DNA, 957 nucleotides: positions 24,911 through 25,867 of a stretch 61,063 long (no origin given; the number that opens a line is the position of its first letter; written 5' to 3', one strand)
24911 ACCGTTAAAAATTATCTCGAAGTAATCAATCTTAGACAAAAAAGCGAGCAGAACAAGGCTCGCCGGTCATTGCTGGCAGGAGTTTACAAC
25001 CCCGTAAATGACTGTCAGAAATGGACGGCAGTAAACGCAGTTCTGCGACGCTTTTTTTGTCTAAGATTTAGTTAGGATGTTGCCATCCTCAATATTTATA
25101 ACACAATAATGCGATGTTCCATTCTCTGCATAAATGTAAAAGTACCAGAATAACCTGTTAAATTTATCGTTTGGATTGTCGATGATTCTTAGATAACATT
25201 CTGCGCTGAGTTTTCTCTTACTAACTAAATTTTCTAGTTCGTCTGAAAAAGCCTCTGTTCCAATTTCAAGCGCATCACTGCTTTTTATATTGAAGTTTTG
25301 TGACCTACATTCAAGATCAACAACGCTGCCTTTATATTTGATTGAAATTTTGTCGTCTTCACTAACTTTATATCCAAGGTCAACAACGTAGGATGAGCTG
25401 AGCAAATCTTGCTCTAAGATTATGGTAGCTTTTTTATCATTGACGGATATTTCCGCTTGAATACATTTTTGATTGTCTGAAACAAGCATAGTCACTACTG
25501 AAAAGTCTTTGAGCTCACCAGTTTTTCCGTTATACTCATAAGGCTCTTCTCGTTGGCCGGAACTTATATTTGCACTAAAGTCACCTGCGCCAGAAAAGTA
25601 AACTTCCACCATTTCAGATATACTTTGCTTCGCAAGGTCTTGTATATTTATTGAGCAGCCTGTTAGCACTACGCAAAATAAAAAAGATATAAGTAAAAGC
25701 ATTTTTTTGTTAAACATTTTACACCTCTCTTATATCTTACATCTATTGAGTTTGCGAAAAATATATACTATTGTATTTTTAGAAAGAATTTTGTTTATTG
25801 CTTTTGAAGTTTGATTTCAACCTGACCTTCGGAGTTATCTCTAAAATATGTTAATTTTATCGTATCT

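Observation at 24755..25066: GC-rich, ORF-free island of about 310 nt folding into a 126-nt rod hairpin plus a multi-helix domain: candidate novel structured RNA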

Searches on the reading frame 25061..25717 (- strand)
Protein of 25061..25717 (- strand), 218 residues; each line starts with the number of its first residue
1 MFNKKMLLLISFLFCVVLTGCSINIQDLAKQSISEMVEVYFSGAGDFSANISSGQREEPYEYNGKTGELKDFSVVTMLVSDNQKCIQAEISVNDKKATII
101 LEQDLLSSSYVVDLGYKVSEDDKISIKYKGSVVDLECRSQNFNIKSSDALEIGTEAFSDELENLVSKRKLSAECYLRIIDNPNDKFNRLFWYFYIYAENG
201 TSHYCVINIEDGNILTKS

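Call 11: search_protein_families(library=pfam, proteins=[window:25061-25717:-])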
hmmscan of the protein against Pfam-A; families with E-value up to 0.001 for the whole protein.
window:25061-25717:- (218 aa): 0 families

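Call 15: find_encoding_contigs(protein=window:25061-25717:-, flank=3000, max_places=10)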
Protein window:25061-25717:- (218 aa): no gene with exactly this product is on record in the collection.

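Call 21: find_homologous_proteins(query=window:25061-25717:-)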
Query window:25061-25717:- (218 aa): 9 proteins with E <= 0.001 among 909 candidates.
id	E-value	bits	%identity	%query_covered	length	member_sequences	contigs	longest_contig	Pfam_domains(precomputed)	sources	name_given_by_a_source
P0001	5.4e-137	472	100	100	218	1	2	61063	-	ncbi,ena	-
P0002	2.0e-132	457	95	100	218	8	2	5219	-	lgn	-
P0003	5.8e-123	426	89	100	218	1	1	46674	-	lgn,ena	-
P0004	3.7e-114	398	82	100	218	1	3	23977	-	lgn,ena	-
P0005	1.4e-103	363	72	100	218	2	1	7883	-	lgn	-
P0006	9.4e-100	351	72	100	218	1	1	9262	-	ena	-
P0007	4.1e-95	335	69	100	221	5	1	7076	-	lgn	-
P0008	3.1e-92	326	68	100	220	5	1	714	-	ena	-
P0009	6.2e-20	90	28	88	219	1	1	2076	-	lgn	-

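Call 22: find_encoding_contigs(protein=P0002, flank=3000, max_places=6)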
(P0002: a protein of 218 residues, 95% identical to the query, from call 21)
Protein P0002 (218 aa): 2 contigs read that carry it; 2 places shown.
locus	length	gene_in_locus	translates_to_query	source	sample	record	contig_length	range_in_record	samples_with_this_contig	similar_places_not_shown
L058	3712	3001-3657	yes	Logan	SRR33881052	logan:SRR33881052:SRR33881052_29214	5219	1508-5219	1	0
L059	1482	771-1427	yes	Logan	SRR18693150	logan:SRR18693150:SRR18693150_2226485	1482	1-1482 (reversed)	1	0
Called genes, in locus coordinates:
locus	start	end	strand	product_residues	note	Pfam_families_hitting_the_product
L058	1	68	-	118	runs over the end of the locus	-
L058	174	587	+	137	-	-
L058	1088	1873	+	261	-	PF00753:Lactamase_B, PF16661:Lactamase_B_6 (faint), PF23023:Anti-Pycsar_Apyc1 (weak), PF12706:Lactamase_B_2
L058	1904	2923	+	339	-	PF00089:Trypsin, PF13365:Trypsin_2, PF00595:PDZ (faint), PF13180:PDZ_2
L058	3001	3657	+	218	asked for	-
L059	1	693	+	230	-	?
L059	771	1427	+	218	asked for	-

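Call 23: find_encoding_contigs(protein=P0003, flank=3000, max_places=6)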
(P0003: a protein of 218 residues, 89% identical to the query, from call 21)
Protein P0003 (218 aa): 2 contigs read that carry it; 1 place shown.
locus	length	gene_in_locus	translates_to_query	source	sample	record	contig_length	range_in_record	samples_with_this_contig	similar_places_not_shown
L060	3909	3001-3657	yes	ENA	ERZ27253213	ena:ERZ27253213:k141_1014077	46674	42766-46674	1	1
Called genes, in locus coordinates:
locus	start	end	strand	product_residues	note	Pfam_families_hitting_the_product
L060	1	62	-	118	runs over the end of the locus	-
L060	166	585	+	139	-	-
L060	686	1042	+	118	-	-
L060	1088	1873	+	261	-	PF00753:Lactamase_B, PF23023:Anti-Pycsar_Apyc1 (weak), PF12706:Lactamase_B_2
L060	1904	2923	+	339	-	PF00089:Trypsin, PF13365:Trypsin_2, PF00595:PDZ (faint), PF13180:PDZ_2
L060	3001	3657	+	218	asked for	-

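Call 24: find_encoding_contigs(protein=P0004, flank=3000, max_places=6)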
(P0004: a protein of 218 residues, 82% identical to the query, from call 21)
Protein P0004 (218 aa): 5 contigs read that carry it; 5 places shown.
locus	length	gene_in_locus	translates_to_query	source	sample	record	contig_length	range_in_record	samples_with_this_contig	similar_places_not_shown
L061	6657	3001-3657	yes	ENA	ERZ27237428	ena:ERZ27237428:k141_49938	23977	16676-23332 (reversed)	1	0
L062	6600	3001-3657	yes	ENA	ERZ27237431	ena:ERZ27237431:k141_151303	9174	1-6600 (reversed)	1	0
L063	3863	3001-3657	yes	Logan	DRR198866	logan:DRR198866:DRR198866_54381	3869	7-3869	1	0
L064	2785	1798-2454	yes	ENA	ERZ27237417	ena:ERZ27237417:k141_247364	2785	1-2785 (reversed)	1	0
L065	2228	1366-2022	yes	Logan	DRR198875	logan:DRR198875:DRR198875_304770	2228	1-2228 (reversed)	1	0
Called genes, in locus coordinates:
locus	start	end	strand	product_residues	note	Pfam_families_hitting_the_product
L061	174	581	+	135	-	-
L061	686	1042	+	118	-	-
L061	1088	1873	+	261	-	PF00753:Lactamase_B, PF23023:Anti-Pycsar_Apyc1 (weak), PF12706:Lactamase_B_2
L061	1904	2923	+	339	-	PF17820:PDZ_6 (faint), PF00089:Trypsin, PF13365:Trypsin_2, PF13180:PDZ_2, PF00595:PDZ (weak)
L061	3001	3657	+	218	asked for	-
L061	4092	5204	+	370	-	PF00350:Dynamin_N (faint), PF13167:GTP-bdg_N, PF16360:GTP-bdg_M, PF01926:MMR_HSR1, PF02421:FeoB_N (weak)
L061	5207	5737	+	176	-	PF13508:Acetyltransf_7 (weak)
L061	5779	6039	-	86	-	PF08984:DUF1858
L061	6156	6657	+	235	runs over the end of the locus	PF05239:PRC (faint)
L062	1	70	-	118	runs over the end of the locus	-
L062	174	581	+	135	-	-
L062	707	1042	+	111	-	-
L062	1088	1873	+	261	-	PF00753:Lactamase_B, PF23023:Anti-Pycsar_Apyc1 (weak), PF12706:Lactamase_B_2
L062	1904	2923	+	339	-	PF17820:PDZ_6 (faint), PF00089:Trypsin, PF13365:Trypsin_2, PF13180:PDZ_2, PF00595:PDZ (weak)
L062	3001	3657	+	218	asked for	-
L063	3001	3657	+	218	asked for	-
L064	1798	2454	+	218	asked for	-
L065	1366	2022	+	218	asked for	-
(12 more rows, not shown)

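Call 29: find_encoding_contigs(protein=P0005, flank=3000, max_places=4)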
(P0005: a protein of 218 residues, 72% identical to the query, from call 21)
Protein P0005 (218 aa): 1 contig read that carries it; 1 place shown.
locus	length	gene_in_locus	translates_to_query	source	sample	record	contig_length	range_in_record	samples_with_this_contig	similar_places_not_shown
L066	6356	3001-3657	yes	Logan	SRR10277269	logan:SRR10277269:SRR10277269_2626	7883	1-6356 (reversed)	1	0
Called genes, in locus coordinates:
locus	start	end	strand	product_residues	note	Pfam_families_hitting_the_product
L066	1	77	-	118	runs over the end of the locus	-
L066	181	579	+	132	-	-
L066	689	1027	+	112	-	-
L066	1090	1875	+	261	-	PF00753:Lactamase_B, PF23023:Anti-Pycsar_Apyc1 (weak), PF16661:Lactamase_B_6 (faint), PF12706:Lactamase_B_2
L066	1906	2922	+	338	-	PF00089:Trypsin, PF13365:Trypsin_2, PF13180:PDZ_2, PF17820:PDZ_6 (weak)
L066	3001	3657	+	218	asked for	-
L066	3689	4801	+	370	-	PF00350:Dynamin_N (faint), PF13167:GTP-bdg_N, PF16360:GTP-bdg_M, PF01926:MMR_HSR1, PF02421:FeoB_N (weak)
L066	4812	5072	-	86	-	PF08984:DUF1858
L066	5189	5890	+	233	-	PF05239:PRC (faint)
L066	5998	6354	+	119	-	?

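Call 30: find_encoding_contigs(protein=P0006, flank=3000, max_places=4)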
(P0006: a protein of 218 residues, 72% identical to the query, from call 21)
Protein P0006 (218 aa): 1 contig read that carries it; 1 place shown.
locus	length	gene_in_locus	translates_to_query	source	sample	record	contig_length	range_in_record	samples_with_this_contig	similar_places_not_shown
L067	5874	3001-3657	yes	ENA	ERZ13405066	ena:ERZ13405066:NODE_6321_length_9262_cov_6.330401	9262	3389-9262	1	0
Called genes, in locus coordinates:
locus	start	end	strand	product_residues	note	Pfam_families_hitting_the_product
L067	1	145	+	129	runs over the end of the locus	-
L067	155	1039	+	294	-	-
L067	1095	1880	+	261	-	PF00753:Lactamase_B, PF23023:Anti-Pycsar_Apyc1, PF12706:Lactamase_B_2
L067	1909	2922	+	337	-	PF00089:Trypsin, PF13365:Trypsin_2, PF00595:PDZ (faint), PF13180:PDZ_2, PF17820:PDZ_6 (weak)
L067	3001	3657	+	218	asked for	-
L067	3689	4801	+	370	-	PF00350:Dynamin_N (faint), PF03193:RsgA_GTPase (faint), PF13167:GTP-bdg_N, PF16360:GTP-bdg_M, PF01926:MMR_HSR1, PF02421:FeoB_N (weak)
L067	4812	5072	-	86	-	PF08984:DUF1858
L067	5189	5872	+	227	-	PF05239:PRC (faint)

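Call 31: find_encoding_contigs(protein=P0007, flank=3000, max_places=4)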
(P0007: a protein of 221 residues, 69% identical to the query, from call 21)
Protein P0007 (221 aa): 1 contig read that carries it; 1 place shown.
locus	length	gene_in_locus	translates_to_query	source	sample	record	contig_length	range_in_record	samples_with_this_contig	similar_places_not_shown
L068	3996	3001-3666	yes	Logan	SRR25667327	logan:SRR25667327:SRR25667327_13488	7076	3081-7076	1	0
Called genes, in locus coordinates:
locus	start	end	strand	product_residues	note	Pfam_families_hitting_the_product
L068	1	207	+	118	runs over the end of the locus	-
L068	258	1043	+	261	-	-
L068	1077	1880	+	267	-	PF00753:Lactamase_B, PF23023:Anti-Pycsar_Apyc1 (weak), PF16661:Lactamase_B_6 (faint), PF12706:Lactamase_B_2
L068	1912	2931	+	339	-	PF00089:Trypsin, PF13365:Trypsin_2, PF13180:PDZ_2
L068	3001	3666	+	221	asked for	-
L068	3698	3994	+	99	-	?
